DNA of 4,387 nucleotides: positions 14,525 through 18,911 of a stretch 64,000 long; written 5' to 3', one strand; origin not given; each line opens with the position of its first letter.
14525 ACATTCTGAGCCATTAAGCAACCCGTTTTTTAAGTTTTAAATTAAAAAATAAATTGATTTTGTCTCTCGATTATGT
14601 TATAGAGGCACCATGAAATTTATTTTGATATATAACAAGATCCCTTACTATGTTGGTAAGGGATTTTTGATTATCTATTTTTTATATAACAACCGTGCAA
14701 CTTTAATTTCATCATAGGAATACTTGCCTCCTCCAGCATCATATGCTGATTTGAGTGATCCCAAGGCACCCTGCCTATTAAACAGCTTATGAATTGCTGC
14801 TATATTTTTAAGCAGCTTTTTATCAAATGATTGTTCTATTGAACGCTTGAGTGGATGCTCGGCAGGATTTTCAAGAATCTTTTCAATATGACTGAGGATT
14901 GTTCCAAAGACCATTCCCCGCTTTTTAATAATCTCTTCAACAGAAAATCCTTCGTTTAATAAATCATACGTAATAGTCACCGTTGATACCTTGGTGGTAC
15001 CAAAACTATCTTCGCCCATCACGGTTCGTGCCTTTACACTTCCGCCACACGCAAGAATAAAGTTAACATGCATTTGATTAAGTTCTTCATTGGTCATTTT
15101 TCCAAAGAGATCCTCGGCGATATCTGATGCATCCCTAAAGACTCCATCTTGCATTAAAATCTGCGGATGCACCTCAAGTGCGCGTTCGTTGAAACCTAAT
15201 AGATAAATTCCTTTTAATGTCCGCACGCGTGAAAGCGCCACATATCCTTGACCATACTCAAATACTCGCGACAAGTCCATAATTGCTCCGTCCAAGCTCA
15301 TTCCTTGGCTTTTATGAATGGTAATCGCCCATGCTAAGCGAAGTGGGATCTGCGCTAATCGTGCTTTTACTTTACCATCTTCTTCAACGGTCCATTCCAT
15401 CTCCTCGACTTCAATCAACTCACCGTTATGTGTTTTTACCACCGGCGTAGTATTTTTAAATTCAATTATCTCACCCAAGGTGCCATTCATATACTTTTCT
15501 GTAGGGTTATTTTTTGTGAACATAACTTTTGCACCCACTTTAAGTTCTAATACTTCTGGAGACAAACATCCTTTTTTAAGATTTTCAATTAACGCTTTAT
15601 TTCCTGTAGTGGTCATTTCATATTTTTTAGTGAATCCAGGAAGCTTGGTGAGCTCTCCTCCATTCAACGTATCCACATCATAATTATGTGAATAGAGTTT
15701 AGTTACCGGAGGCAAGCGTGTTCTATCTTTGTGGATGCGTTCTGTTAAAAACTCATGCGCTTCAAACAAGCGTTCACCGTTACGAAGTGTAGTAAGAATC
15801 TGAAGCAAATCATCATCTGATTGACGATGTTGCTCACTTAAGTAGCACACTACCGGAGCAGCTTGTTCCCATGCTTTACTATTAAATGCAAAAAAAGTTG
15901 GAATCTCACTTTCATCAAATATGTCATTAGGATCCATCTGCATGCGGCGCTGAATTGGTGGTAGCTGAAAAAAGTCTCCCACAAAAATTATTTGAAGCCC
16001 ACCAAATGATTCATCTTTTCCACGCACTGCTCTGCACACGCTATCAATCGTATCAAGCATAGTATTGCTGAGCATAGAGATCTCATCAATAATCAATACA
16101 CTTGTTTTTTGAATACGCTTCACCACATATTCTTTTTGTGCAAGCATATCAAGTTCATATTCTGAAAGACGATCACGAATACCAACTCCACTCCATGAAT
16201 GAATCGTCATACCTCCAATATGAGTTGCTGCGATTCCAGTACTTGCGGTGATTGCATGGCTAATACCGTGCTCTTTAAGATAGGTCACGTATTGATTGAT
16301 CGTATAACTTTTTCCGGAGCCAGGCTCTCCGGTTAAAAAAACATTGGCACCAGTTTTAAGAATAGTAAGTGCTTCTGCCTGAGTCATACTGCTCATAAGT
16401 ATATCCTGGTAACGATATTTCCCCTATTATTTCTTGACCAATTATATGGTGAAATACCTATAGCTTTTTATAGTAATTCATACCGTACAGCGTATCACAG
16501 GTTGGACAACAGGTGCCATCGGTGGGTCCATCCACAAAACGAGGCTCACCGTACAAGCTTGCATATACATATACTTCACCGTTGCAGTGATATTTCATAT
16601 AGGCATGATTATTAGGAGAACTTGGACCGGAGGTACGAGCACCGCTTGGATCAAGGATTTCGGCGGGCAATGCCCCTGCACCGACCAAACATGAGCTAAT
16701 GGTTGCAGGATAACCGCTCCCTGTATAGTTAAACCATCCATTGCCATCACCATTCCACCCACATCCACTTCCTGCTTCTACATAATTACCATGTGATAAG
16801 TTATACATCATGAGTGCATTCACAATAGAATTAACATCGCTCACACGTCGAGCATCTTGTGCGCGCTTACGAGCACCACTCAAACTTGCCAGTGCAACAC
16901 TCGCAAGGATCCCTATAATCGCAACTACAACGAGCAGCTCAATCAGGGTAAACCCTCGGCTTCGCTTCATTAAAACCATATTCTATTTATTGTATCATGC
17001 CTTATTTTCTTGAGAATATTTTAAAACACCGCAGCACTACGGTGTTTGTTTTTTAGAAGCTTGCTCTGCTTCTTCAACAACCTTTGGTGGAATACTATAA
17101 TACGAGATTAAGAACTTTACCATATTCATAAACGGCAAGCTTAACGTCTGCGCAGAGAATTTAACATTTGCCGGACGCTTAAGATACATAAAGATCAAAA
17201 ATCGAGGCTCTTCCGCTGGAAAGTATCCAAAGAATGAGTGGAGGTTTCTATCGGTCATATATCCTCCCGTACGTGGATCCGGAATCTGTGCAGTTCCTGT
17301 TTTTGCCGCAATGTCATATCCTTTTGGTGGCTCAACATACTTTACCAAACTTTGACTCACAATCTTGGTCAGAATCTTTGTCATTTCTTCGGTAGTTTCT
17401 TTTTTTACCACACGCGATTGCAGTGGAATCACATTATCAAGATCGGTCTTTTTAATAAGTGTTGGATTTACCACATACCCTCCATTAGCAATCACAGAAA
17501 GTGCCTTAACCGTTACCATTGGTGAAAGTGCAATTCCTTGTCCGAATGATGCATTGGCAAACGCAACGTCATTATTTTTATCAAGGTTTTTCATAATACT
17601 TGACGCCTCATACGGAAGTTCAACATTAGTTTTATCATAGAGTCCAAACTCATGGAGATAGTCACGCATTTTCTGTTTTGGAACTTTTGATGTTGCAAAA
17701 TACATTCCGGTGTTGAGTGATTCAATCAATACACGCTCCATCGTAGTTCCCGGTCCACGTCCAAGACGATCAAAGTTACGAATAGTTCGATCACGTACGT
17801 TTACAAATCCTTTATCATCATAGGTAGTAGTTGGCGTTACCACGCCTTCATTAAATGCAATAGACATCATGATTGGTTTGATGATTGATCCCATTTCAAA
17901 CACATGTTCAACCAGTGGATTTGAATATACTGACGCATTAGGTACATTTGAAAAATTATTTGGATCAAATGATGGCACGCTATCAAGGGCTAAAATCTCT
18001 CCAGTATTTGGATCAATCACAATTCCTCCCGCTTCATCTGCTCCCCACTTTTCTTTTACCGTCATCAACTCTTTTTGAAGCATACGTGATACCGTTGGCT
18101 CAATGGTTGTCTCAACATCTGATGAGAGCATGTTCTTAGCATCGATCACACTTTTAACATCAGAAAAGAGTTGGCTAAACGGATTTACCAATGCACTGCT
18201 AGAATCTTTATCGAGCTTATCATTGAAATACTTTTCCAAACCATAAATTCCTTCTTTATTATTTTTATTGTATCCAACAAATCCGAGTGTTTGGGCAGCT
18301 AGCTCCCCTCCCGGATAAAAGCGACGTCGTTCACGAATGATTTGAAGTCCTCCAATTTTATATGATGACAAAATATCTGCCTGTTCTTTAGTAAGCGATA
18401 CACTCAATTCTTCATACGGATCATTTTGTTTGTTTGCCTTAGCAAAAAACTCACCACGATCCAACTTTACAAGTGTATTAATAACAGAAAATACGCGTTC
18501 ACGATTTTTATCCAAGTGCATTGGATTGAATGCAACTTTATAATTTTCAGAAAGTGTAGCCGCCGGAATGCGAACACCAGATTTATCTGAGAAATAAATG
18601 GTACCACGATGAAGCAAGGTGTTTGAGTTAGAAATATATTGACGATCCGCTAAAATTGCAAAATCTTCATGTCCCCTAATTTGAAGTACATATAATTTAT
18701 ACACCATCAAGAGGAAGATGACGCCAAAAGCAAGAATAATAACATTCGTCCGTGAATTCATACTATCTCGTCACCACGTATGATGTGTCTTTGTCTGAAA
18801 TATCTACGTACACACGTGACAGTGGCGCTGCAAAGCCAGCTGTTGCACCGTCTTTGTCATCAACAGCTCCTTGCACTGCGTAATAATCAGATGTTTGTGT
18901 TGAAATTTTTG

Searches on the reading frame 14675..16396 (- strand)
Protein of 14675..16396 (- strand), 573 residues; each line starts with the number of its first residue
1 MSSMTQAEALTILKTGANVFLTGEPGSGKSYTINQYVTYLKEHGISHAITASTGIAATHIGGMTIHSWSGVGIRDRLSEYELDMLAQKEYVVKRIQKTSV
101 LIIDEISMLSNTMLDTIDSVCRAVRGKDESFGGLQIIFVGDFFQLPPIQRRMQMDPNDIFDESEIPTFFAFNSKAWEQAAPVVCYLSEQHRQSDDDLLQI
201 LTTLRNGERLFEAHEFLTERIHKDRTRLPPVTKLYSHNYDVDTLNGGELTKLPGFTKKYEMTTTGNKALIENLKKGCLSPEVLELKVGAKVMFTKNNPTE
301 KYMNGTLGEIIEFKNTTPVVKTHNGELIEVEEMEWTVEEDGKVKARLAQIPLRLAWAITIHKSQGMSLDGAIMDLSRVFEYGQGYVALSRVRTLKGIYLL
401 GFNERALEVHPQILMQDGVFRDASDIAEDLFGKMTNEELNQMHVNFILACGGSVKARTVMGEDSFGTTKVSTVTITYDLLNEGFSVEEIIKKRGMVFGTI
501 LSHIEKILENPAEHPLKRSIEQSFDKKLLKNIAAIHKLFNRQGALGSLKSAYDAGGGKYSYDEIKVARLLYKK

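Call 38: search_protein_families(library=pfam, proteins=[window:14675-16396:-], max_evalue=0.00001)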
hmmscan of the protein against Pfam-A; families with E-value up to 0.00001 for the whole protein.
window:14675-16396:- (573 aa): 5 families
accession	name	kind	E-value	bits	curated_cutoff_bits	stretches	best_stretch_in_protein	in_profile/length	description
PF05970.20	PIF1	-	3.7e-33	115.4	25.9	1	12-195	18-192/223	PIF1-like helicase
PF14493.12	HTH_40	-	1.5e-14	54.5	27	1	472-568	1-89/89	Helix-turn-helix domain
PF13604.12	AAA_30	-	8e-14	52.2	27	1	5-150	5-133/191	AAA domain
PF13245.12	AAA_19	-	8.1e-14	52.4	25.1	1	6-148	1-132/134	AAA domain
PF13401.12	AAA_22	-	7e-10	39.8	27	1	16-140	5-122/130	AAA domain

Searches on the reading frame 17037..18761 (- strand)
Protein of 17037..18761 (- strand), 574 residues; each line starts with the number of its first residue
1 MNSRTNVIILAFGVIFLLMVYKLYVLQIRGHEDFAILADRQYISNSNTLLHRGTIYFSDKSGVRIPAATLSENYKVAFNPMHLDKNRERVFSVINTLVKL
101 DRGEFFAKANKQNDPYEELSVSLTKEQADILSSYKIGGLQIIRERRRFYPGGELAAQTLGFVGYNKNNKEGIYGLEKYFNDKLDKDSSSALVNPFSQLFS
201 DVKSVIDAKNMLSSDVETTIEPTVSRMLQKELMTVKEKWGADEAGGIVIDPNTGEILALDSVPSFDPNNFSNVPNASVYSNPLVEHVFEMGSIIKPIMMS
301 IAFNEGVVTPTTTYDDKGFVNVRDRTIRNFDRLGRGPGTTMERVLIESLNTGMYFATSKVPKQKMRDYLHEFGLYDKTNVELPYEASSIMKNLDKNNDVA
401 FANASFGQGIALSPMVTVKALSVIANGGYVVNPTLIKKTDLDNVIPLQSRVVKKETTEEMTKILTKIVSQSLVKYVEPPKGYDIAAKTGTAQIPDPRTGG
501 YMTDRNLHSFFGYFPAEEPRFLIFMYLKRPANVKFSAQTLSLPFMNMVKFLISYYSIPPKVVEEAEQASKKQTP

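Call 38: search_protein_families(library=pfam, proteins=[window:17037-18761:-], max_evalue=0.00001)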
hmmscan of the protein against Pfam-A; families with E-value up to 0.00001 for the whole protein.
window:17037-18761:- (574 aa): 2 families
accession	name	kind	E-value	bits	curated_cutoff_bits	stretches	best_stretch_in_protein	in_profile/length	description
PF00905.27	Transpeptidase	-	4.2e-63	213.8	22.1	1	247-534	4-283/299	Penicillin binding protein transpeptidase domain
PF03717.20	PBP_dimer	-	1.7e-06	29.1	24.4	1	52-183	6-158/180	Penicillin-binding Protein dimerisation domain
